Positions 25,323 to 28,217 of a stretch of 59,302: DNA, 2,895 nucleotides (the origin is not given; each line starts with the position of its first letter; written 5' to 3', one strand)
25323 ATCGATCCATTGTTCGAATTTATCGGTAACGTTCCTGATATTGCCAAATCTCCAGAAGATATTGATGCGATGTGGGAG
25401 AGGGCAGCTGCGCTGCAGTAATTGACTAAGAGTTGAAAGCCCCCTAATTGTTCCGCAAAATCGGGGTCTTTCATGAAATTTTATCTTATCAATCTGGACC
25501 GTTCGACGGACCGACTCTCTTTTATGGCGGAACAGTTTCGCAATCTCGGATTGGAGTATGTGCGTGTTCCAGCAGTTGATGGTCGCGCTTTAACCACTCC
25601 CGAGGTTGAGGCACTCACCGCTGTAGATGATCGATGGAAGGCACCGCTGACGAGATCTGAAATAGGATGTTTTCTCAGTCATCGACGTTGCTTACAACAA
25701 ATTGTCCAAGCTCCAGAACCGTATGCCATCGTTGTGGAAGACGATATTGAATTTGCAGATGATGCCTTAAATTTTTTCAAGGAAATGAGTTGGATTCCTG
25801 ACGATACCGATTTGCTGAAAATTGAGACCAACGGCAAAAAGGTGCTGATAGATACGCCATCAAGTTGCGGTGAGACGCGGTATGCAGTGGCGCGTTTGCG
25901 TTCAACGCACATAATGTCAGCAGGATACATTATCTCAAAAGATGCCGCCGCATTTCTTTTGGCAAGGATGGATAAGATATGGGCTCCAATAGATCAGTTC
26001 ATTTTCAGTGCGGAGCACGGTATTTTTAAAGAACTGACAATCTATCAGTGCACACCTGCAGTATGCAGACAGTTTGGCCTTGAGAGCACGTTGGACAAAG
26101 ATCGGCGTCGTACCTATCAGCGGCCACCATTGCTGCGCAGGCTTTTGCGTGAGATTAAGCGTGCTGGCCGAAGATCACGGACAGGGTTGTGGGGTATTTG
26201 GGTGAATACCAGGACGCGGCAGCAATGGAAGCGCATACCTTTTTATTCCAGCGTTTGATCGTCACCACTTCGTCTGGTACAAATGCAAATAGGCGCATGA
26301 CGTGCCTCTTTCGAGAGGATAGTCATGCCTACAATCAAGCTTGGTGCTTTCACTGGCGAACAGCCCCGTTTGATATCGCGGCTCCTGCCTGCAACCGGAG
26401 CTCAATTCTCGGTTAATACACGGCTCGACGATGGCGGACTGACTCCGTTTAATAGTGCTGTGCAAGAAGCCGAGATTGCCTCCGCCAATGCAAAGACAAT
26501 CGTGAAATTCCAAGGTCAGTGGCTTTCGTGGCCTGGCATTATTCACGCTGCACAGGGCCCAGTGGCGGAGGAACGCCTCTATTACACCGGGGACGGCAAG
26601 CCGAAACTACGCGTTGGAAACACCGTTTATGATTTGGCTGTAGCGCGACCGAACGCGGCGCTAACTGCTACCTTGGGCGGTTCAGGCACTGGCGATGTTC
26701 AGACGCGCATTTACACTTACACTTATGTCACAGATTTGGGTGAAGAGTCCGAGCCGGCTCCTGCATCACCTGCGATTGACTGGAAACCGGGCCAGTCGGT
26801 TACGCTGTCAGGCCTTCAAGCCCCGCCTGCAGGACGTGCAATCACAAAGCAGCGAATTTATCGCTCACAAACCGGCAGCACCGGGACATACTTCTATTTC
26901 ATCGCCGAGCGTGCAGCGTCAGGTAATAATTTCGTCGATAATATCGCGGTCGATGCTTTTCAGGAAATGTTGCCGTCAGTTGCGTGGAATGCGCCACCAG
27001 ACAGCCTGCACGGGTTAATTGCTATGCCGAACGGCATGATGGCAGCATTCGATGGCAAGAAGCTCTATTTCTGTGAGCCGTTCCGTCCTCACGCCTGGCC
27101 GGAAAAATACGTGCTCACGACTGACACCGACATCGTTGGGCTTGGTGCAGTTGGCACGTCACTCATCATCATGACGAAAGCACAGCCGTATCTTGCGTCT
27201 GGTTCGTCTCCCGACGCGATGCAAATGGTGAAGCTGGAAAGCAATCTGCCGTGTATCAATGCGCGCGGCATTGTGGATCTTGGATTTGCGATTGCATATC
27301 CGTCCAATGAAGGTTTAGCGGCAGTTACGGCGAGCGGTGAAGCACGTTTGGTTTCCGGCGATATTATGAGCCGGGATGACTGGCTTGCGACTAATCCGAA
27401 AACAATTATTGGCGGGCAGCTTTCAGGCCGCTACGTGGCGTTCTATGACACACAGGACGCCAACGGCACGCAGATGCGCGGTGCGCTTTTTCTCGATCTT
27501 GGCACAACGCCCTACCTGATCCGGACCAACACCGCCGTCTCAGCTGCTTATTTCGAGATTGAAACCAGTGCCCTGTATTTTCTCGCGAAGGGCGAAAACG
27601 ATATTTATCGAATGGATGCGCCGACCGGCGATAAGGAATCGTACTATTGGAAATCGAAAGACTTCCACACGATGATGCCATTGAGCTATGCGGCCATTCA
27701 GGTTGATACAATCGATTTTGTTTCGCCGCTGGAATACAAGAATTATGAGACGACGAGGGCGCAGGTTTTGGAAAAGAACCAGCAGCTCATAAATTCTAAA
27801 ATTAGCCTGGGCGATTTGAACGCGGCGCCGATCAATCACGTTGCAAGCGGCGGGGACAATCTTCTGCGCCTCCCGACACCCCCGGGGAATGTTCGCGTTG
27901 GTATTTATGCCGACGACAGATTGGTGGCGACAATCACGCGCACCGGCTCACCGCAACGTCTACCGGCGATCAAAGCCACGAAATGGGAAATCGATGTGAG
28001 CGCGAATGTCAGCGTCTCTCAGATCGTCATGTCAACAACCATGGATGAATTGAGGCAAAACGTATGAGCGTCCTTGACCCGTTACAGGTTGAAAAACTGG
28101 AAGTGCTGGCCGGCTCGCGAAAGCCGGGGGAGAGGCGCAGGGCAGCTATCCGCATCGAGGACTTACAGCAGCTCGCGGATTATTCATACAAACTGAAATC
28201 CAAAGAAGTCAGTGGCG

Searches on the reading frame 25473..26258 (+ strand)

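Call 7: search_protein_families(library=pfam, proteins=[window:25473-26258:+], max_evalue=0.01)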
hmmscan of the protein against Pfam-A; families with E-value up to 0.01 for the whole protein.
window:25473-26258:+ (261 aa): 1 family
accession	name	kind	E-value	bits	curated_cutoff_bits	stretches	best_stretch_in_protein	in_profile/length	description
PF01755.23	Glyco_transf_25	-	1.2e-30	107.3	24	1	2-177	3-199/199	Glycosyltransferase family 25 (LPS biosynthesis protein)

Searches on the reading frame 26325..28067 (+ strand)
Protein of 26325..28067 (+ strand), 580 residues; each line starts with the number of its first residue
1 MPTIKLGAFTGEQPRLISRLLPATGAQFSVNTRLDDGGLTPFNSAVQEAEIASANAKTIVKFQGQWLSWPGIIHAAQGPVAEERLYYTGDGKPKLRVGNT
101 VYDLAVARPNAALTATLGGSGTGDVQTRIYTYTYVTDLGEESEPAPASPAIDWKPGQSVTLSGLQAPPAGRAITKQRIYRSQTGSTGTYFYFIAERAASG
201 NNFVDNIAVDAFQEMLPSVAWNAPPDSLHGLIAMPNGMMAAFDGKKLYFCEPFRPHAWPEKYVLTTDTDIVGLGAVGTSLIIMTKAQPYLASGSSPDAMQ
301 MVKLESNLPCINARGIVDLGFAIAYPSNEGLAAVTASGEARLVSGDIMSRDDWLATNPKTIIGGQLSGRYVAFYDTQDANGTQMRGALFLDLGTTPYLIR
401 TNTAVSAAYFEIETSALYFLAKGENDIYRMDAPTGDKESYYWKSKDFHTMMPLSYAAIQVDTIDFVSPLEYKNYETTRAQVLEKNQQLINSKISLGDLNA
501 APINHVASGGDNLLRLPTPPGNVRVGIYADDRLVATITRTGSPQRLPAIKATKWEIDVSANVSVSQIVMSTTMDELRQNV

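Call 7: search_protein_families(library=pfam, proteins=[window:26325-28067:+], max_evalue=0.01)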
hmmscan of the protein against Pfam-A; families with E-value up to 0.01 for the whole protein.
window:26325-28067:+ (580 aa): 0 families

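Call 12: find_related_loci(query=window:26325-28067:+, collection=genome_contigs, flank=10000)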
Query window:26325-28067:+ (580 aa) in genome_contigs; peptide patterns used: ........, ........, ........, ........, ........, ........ (x = any residue, [..] = any of these).
33 stretches matched a pattern; 5 encode a relative of the query (tblastn E <= 1e-3); 4 distinct loci.
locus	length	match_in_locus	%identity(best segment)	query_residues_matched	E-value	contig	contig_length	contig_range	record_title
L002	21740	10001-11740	93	1-580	0e+0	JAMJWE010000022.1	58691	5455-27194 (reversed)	Brucella sp. 21LCYQ03 Scaffold22, whole genome shotgun sequence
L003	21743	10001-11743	49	1-577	0e+0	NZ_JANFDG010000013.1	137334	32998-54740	Shinella pollutisoli strain KCTC 52677 Scaffold13, whole genome shotgun sequence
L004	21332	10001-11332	48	4-447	1e-124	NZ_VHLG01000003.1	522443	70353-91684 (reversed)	Martelella alba strain BGMRC 2036 Scaffold3_1, whole genome shotgun sequence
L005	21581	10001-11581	33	4-576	1e-91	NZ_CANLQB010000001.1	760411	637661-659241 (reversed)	Uncultured Roseobacter sp. isolate 930.fasta NODE_1, whole genome shotgun sequence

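Call 13: find_related_loci(query=window:26325-28067:+, collection=viral_contigs, flank=10000)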
Query window:26325-28067:+ (580 aa) in viral_contigs; peptide patterns used: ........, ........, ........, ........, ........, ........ (x = any residue, [..] = any of these).
15 stretches matched a pattern; 15 encode a relative of the query (tblastn E <= 1e-3); 15 distinct loci.
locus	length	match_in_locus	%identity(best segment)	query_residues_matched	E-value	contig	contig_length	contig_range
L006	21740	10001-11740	81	1-580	0e+0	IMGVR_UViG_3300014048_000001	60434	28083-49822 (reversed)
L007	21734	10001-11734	81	1-578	0e+0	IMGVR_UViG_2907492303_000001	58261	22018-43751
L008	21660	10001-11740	80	1-580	0e+0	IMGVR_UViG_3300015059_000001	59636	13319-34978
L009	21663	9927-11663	54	1-578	0e+0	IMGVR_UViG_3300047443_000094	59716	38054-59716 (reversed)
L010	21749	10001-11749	53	1-580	0e+0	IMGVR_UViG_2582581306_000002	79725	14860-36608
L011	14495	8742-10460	46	4-578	4e-160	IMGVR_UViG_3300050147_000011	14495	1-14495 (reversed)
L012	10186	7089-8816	44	1-578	9e-159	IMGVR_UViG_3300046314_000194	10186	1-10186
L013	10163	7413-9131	44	4-578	3e-157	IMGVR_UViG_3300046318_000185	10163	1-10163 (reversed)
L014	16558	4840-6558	45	4-578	8e-156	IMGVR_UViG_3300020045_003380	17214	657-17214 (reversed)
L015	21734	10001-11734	55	1-577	0e+0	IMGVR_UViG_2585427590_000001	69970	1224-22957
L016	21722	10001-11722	42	4-576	3e-135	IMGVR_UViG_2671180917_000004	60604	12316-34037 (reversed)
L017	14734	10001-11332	48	4-447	2e-124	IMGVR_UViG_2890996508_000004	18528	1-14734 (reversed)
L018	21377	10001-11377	43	2-463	2e-112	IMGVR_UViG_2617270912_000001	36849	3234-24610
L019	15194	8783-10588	40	1-375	8e-58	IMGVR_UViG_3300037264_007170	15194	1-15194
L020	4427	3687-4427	43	4-249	2e-52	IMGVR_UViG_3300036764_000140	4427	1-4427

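Call 15: search_dna_similar(query=window:26325-28067:+, collection=plasmids, mode=protein, max_rows=40)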
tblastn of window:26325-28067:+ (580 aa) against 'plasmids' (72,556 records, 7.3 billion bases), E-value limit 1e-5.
Records with a match: 17; places in all: 19; records where one place covers at least 80% of the query: 3.
Best place of each record, by identity: 80-90% 1; <60% 16.
By first word of the organism name: Escherichia 5; Acinetobacter 5; Brucella 1; Roseicitreum 1; Chromobacterium 1; Photobacterium 1; Endozoicomonas 1; Comamonas 1; Massilia 1.
By predicted mobility (MOB-suite, as given by PLSDB): non-mobilizable 17.
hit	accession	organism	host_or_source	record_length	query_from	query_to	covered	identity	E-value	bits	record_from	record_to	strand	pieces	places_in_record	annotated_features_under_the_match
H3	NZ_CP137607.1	Brucella pseudintermedia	Zophobas morio,animal,homogenized ...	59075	1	580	100%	81.0%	0e+0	977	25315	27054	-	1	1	hypothetical protein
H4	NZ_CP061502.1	Roseicitreum antarcticum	Intertidal sediment,Sandy intertidal ...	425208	2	463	80%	42.6%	1e-104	353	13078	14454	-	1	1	hypothetical protein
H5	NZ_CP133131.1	Escherichia coli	-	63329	1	576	99%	27.9%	8e-50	193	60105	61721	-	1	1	hypothetical protein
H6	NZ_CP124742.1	Escherichia coli O157:H7 str. EDL933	Homo sapiens,feces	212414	1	576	99%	27.9%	8e-50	193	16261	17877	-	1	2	hypothetical protein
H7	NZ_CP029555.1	Chromobacterium phragmitis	bacterial culture,tidal marsh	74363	9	458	78%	31.7%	2e-54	207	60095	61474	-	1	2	hypothetical protein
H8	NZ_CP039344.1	Acinetobacter baumannii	Homo sapiens,trach asp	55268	4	447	77%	31.2%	1e-50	195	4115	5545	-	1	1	hypothetical protein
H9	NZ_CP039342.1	Acinetobacter baumannii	Homo sapiens,trach asp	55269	4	447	77%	31.2%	1e-50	195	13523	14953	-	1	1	hypothetical protein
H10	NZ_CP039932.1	Acinetobacter baumannii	Homo sapiens,blood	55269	4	447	77%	31.2%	1e-50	195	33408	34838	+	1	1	hypothetical protein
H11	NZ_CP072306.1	Acinetobacter baumannii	Homo sapiens,Respiratory specimen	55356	4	447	77%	31.2%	1e-50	195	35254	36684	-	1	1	hypothetical protein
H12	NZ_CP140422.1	Acinetobacter baumannii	Homo sapiens,blood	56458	4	447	77%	31.2%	1e-50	195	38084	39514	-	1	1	hypothetical protein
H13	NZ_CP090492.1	Photobacterium damselae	Seriola lalandi,Cell culture,Caudal ...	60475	1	449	77%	29.3%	3e-48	188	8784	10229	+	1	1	hypothetical protein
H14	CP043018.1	Escherichia coli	Homo sapiens,feces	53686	4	380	65%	28.9%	5e-35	149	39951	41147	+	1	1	record has no annotation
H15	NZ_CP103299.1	Endozoicomonas gorgoniicola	pure culture,Plexaura sp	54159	5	391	67%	25.5%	4e-33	142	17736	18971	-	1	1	hypothetical protein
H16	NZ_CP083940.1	Comamonas thiooxydans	single cell,American Alligator's water ...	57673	125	420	51%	30.7%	2e-34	147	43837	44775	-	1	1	hypothetical protein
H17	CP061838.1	Escherichia coli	Sheep,cell culture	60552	6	360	61%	25.5%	1e-21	107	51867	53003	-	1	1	hypothetical protein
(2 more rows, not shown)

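Call 16: search_dna_similar(query=window:26325-28067:+, collection=phages, mode=protein, max_rows=40)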
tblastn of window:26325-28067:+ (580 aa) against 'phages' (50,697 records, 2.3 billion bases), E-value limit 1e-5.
Records with a match: 373; places in all: 375; records where one place covers at least 80% of the query: 276.
Best place of each record, by identity: 60-80% 2; <60% 371.
By first word of the organism name: Vibrio 106; Stx2a-converting 77; Escherichia 73; Ralstonia 31; Stx2-converting 12; Burkholderia 10; Klebsiella 6; Stx 6; Shigella 6; Erwinia 5; and 17 more.
By host as written in the record: - 200; Escherichia coli K514 (EHEC) 7; Ralstonia pseudosolanacearum 6; Ralstonia solanacearum 5; Ralstonia pseudosolanacearum I-31 (MT043) 5; Ralstonia pseudosolanacearum I-15 (MT014) 4; Ralstonia pseudosolanacearum I-33 (MT061) 4; Burkholderia cenocepacia 4; and 97 more.
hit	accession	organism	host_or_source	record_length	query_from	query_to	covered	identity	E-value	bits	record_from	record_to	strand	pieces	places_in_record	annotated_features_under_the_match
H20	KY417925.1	Ochrobactrum phage POI1126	Ochrobactrum intermedium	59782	1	578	100%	79.8%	0e+0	963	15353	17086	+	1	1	virion-associated component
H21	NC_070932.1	Ochrobactrum phage POI1126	Ochrobactrum intermedium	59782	1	578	100%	79.8%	0e+0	963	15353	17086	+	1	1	virion-associated component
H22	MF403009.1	Agrobacterium phage Atu_ph08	Agrobacterium tumefaciens C58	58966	1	577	99%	53.1%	0e+0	608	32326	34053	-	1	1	hypothetical protein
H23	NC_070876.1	Agrobacterium phage Atu_ph08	Agrobacterium tumefaciens C58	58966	1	577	99%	53.1%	0e+0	608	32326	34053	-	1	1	hypothetical protein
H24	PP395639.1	Microcystis phage Mwe-JY07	Microcystis wesenbergii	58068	1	579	100%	50.9%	0e+0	572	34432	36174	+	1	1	hypothetical protein | tail fiber protein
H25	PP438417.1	Microcystis phage Mwe-JY25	Microcystis wesenbergii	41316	1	579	100%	50.9%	0e+0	572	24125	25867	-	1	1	hypothetical protein | tail fibers protein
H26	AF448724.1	Sinorhizobium phage PBC5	Sinorhizobium meliloti 2011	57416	1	578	100%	50.3%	0e+0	589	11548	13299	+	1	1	orf17: unknown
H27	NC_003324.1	Sinorhizobium phage PBC5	Sinorhizobium meliloti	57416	1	578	100%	50.3%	0e+0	589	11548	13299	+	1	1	internal virion protein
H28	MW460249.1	Pseudomonas phage Itty13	Pseudomonas aeruginosa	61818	1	578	100%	49.7%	8e-171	543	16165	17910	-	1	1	hypothetical protein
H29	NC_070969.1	Pseudomonas phage Itty13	Pseudomonas aeruginosa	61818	1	578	100%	49.7%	8e-171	543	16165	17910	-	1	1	hypothetical protein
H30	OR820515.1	Ralstonia phage AhaGv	Ralstonia solanacearum CQPS-1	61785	1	578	100%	49.7%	2e-171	545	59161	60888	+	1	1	hypothetical protein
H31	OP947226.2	Ralstonia phage p2110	Ralstonia solanacearum strain Tb1546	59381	1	578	100%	49.7%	6e-171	543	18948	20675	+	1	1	hypothetical protein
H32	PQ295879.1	Ralstonia phage YL4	Ralstonia pseudosolanacearum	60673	1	578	100%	49.5%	1e-170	542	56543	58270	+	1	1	hypothetical protein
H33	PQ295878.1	Ralstonia phage YL3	Ralstonia pseudosolanacearum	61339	1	578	100%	49.5%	2e-170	541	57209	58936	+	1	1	hypothetical protein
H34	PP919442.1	Ralstonia phage NK-7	Ralstonia solanacearum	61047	1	578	100%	49.5%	5e-170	541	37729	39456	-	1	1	virion-associated protein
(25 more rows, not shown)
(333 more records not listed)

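Call 17: get_annotated_region(hit=H3, flank=20000)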
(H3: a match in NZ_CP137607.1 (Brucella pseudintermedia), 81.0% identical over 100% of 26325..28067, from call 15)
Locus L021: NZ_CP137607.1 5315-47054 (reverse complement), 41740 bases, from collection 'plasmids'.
description: Brucella pseudintermedia strain Ops-OCH-23 plasmid pOps-OCH-23_4, complete sequence
organism: Brucella pseudintermedia (NCBI taxid 370111)
taxonomy: Bacteria; Pseudomonadota; Alphaproteobacteria; Hyphomicrobiales; Brucellaceae; Brucella; Brucella pseudintermedia
host: -; source: Zophobas morio,animal,homogenized tissues; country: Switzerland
typing (MOB-suite, as given by PLSDB): non-mobilizable
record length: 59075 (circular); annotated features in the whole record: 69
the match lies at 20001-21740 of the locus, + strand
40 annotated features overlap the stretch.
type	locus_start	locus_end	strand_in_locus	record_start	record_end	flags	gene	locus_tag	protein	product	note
CDS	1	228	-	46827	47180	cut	-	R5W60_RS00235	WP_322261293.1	hypothetical protein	-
CDS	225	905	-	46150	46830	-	-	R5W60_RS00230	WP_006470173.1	hypothetical protein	-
CDS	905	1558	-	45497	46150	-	-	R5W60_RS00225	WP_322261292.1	MT-A70 family methyltransferase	-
CDS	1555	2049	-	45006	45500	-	-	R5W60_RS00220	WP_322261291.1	hypothetical protein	-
CDS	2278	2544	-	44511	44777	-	-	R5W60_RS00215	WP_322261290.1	hypothetical protein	-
CDS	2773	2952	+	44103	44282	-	-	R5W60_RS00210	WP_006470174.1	hypothetical protein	-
CDS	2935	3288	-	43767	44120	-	-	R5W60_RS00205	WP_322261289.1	hypothetical protein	-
CDS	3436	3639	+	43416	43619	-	-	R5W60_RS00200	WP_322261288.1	hypothetical protein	-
CDS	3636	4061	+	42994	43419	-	-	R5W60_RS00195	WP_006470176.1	hypothetical protein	-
CDS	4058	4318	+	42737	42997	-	-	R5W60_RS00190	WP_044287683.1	DUF2312 domain-containing protein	-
CDS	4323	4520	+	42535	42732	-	-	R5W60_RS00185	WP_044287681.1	hypothetical protein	-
CDS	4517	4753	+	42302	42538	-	-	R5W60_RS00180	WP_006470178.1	hypothetical protein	-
CDS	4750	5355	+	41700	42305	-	-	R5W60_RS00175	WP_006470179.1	terminase small subunit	-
CDS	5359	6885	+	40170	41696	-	-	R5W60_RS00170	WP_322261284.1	hypothetical protein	-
CDS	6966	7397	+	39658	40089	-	-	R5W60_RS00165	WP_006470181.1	hypothetical protein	-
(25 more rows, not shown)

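Call 18: get_annotated_region(hit=H23, flank=20000)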
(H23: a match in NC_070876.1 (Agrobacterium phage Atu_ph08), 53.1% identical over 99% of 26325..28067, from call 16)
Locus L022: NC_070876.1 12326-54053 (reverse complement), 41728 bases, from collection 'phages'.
description: Agrobacterium phage Atu_ph08, complete genome.
organism: Agrobacterium phage Atu_ph08 (NCBI taxid 2024265)
taxonomy: Viruses; Duplodnaviria; Heunggongvirae; Uroviricota; Caudoviricetes; Roslyckyvirus; Roslyckyvirus ph08
host: Agrobacterium tumefaciens C58; source: -; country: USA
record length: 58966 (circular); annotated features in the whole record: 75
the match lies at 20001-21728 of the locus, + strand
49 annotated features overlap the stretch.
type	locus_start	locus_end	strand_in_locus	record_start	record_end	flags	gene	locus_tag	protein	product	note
CDS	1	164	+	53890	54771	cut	-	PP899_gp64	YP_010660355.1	hypothetical protein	-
CDS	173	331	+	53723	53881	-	-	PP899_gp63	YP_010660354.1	hypothetical protein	-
CDS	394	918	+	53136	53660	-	-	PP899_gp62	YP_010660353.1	hypothetical protein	-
CDS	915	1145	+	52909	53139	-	-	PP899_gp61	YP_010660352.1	hypothetical protein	-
CDS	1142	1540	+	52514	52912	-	-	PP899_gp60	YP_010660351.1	hypothetical protein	-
CDS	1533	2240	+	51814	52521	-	-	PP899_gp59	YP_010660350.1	hypothetical protein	-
CDS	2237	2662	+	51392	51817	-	-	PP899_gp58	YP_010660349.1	hypothetical protein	-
CDS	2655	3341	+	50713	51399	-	-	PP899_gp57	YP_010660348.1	hypothetical protein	-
CDS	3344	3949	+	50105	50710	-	-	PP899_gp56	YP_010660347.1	putative HD superfamily hydrolase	COG1896: Predicted hydrolases of HD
CDS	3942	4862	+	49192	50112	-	-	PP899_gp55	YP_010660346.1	hypothetical protein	Bacteriophage protein gp37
CDS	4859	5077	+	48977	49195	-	-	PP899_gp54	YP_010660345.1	hypothetical protein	-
CDS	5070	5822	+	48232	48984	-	-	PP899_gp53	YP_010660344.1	DNA modification methyltransferase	-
CDS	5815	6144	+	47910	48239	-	-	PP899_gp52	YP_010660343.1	hypothetical protein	-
CDS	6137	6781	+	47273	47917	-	-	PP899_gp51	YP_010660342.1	hypothetical protein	-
CDS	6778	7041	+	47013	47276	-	-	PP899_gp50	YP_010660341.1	hypothetical protein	-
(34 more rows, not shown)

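Call 19: get_annotated_region(hit=H27, flank=20000)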
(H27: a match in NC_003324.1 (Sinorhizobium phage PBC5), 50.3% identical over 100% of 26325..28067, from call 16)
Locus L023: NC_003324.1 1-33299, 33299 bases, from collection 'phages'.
description: Sinorhizobium phage PBC5, complete genome.
organism: Sinorhizobium phage PBC5 (NCBI taxid 179237)
taxonomy: Viruses; Duplodnaviria; Heunggongvirae; Uroviricota; Caudoviricetes
host: Sinorhizobium meliloti; source: -; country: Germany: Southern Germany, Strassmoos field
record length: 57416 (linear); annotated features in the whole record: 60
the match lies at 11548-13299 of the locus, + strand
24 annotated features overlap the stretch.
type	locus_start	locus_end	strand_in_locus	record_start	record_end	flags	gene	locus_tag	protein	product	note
CDS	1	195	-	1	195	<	-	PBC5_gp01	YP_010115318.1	hypothetical protein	-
CDS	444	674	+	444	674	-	-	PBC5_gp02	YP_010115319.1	excisionase and transcriptional regulator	-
CDS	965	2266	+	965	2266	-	-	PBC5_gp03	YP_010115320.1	integrase arm-type DNA-binding domain-containing protein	-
CDS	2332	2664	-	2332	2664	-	-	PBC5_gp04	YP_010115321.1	hypothetical protein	-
CDS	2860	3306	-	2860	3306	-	-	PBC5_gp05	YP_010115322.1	hypothetical protein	-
CDS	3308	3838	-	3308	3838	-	-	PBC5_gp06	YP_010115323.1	endolysin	-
CDS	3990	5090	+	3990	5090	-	-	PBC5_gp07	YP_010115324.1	major head protein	-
CDS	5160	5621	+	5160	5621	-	-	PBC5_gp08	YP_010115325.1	virion structural protein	-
CDS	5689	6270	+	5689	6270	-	-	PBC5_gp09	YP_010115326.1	hypothetical protein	-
CDS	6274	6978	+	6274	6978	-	-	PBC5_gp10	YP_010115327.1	structural protein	-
CDS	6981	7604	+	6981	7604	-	-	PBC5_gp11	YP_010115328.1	virion structural protein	-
CDS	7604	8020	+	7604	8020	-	-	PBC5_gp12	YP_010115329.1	head protein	-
CDS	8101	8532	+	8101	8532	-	-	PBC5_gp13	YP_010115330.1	hypothetical protein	-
CDS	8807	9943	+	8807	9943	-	-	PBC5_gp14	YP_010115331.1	tail fiber protein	-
CDS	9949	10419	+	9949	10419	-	-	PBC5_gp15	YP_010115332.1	hypothetical protein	-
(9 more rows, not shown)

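Call 41: search_protein_families(library=pfam, proteins=[L004:7585-7716:+], max_evalue=10)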
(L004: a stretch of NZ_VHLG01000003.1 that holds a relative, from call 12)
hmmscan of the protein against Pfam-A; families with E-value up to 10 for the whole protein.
L004:7585-7716:+ (44 aa): 0 families
